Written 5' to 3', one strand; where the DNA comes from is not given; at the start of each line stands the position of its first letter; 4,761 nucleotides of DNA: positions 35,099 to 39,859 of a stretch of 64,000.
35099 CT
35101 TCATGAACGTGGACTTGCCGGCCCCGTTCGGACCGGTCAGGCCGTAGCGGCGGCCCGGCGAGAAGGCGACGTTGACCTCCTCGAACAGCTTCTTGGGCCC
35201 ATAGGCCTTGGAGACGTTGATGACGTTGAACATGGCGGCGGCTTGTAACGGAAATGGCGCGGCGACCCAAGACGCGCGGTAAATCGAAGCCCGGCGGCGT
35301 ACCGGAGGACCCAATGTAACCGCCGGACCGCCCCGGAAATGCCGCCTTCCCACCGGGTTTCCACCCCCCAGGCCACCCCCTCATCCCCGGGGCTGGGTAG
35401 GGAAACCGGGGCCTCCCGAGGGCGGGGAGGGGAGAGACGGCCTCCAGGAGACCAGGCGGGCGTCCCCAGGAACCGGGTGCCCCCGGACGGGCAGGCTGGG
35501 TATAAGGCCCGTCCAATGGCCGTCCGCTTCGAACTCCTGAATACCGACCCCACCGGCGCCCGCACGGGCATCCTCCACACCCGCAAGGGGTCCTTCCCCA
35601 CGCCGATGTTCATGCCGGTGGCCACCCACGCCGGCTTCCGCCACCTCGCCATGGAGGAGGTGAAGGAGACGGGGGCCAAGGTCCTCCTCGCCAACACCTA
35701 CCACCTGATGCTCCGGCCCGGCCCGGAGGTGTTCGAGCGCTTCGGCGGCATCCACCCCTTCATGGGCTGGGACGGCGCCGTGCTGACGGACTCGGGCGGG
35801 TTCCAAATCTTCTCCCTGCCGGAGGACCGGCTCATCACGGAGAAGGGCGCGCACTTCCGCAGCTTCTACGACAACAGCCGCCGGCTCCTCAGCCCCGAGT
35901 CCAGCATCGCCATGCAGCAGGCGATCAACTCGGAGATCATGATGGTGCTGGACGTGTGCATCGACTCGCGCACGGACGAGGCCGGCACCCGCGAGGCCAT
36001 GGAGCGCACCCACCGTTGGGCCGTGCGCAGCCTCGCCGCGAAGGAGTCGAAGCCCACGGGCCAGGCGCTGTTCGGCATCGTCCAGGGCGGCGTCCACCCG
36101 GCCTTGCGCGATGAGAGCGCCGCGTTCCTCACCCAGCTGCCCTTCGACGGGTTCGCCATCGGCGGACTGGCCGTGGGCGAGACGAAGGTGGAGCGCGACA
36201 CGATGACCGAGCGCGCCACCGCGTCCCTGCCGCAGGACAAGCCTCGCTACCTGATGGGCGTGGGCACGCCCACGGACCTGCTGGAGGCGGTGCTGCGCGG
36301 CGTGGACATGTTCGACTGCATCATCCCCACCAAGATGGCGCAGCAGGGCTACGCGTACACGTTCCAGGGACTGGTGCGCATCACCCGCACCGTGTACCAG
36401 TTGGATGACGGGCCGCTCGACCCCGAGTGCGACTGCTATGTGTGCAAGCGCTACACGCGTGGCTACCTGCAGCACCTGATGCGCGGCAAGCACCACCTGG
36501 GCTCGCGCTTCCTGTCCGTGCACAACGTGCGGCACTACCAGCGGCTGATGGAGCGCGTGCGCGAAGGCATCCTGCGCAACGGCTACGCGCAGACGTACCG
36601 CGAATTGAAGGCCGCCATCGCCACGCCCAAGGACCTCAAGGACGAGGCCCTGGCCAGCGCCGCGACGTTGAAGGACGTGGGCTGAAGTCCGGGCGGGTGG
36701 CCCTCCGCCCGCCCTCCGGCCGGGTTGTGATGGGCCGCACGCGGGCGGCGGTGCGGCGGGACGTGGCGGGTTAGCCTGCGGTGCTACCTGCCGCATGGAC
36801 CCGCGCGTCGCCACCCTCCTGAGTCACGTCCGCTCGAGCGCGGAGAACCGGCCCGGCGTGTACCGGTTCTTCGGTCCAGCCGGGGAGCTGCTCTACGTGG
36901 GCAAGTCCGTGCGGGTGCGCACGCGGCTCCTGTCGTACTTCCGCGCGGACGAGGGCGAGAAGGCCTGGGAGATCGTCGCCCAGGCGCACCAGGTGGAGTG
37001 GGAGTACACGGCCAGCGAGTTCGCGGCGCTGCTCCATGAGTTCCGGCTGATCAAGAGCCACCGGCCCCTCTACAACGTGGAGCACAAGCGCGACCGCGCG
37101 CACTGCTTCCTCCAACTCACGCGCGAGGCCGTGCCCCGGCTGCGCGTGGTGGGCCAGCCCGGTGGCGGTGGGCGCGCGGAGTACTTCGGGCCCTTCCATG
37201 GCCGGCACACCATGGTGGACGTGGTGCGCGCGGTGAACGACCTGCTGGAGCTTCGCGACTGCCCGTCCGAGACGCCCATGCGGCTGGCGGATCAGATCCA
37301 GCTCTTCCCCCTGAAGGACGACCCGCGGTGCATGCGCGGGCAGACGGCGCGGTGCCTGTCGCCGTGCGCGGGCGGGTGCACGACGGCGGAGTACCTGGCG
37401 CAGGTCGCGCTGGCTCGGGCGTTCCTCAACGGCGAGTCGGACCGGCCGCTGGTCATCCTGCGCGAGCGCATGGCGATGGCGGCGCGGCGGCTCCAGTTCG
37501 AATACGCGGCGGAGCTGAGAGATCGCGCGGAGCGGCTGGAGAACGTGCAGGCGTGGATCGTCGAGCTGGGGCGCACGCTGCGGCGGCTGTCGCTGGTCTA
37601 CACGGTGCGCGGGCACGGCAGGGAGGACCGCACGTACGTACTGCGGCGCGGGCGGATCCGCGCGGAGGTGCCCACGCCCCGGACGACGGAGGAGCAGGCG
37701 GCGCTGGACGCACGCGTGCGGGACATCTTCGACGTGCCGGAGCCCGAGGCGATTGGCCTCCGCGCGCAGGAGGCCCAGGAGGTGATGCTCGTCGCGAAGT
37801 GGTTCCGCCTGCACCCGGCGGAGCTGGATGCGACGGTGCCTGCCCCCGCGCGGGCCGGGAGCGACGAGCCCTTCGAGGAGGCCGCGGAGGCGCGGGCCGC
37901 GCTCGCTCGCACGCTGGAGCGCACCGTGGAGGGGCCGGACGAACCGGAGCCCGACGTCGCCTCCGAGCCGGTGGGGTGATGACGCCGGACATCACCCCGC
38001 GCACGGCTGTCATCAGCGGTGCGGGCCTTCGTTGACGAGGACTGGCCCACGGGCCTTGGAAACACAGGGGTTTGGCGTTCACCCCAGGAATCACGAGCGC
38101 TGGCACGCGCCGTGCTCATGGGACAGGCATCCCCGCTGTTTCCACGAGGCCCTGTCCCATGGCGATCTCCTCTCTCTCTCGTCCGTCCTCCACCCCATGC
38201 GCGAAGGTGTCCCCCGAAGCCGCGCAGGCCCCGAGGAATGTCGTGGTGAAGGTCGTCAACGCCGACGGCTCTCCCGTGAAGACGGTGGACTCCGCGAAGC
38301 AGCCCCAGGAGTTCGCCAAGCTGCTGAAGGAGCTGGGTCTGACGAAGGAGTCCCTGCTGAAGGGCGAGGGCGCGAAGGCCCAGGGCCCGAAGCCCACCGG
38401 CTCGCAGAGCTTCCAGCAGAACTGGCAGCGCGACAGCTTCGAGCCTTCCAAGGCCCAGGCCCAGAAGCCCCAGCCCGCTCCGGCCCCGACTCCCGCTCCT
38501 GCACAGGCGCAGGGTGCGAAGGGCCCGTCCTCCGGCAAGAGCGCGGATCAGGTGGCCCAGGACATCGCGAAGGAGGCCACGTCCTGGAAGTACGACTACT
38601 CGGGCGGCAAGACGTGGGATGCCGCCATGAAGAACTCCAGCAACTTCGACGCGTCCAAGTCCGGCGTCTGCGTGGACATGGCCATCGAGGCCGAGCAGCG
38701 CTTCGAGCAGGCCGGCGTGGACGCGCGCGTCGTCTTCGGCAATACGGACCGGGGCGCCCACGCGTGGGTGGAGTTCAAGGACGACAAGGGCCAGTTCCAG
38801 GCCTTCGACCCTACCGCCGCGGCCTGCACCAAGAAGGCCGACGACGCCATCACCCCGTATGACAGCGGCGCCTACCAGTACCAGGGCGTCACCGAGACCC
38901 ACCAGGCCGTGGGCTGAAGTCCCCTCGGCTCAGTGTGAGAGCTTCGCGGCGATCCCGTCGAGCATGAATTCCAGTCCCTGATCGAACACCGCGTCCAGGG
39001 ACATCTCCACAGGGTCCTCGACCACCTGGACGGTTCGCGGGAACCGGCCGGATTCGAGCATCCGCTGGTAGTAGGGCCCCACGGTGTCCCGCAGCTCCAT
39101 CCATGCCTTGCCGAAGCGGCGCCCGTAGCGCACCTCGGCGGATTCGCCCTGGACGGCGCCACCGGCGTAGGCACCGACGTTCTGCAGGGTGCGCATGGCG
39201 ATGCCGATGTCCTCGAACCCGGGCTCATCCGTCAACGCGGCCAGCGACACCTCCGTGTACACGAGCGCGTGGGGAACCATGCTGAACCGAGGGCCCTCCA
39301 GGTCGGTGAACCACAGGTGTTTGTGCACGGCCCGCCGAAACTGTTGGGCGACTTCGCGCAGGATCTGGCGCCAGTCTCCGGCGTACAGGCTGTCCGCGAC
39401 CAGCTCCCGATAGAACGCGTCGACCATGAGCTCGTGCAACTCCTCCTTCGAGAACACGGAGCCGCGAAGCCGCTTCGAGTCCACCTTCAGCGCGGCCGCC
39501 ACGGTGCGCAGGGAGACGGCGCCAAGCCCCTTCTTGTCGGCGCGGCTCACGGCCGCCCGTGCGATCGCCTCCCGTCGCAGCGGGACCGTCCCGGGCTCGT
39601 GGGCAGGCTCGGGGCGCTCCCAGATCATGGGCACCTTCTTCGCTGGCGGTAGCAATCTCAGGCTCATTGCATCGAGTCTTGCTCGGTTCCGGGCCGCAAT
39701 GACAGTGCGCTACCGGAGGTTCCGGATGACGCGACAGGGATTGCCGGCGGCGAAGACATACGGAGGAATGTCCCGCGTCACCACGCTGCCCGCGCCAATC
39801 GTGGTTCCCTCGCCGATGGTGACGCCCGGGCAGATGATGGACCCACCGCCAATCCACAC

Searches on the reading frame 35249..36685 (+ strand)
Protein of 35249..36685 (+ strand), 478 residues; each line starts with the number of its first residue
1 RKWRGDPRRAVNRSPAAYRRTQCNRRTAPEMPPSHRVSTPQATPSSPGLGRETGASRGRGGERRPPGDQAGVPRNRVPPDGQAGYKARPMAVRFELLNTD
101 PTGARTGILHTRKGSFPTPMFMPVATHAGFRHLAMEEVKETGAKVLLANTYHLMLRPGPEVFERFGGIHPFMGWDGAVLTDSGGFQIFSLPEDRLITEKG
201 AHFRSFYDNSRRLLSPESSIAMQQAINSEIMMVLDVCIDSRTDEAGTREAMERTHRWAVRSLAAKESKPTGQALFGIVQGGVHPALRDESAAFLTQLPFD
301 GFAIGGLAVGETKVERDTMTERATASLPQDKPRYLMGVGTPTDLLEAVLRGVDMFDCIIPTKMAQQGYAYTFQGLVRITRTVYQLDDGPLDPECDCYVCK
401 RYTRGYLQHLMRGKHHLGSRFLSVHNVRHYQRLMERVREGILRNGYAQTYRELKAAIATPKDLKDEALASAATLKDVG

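Call 64: search_protein_families(library=pfam, proteins=[window:35249-36685:+], max_evalue=0.0001)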
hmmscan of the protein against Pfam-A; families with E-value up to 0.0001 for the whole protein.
window:35249-36685:+ (478 aa): 1 family
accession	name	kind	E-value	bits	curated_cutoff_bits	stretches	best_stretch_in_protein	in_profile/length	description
PF01702.25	TGT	-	1.2e-135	452.6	26.3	1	103-455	2-353/357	Queuine tRNA-ribosyltransferase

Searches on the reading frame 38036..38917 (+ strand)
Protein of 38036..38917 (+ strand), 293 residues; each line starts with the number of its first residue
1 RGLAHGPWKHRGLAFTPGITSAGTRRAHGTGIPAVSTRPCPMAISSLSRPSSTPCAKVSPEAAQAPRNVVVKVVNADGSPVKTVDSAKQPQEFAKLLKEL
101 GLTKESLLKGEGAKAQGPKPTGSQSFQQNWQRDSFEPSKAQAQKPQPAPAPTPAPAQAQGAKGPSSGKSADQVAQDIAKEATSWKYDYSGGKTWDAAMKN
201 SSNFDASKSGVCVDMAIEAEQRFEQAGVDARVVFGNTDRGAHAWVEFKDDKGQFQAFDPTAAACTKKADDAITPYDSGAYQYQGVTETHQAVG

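Call 64: search_protein_families(library=pfam, proteins=[window:38036-38917:+], max_evalue=0.0001)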
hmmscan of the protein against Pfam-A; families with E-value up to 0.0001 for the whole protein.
window:38036-38917:+ (293 aa): 1 family
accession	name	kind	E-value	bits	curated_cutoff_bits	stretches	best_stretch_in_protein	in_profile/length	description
PF01841.26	Transglut_core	-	2.6e-08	34.5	23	1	168-259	16-108/108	Transglutaminase-like superfamily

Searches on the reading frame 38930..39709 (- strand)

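Call 64: search_protein_families(library=pfam, proteins=[window:38930-39709:-], max_evalue=0.0001)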
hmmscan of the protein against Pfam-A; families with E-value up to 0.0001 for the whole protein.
window:38930-39709:- (259 aa): 1 family
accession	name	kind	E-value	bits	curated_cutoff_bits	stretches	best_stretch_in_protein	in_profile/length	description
PF02909.22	TetR_C_1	-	1.2e-12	48.3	21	1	110-256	6-145/146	Tetracyclin repressor-like, C-terminal domain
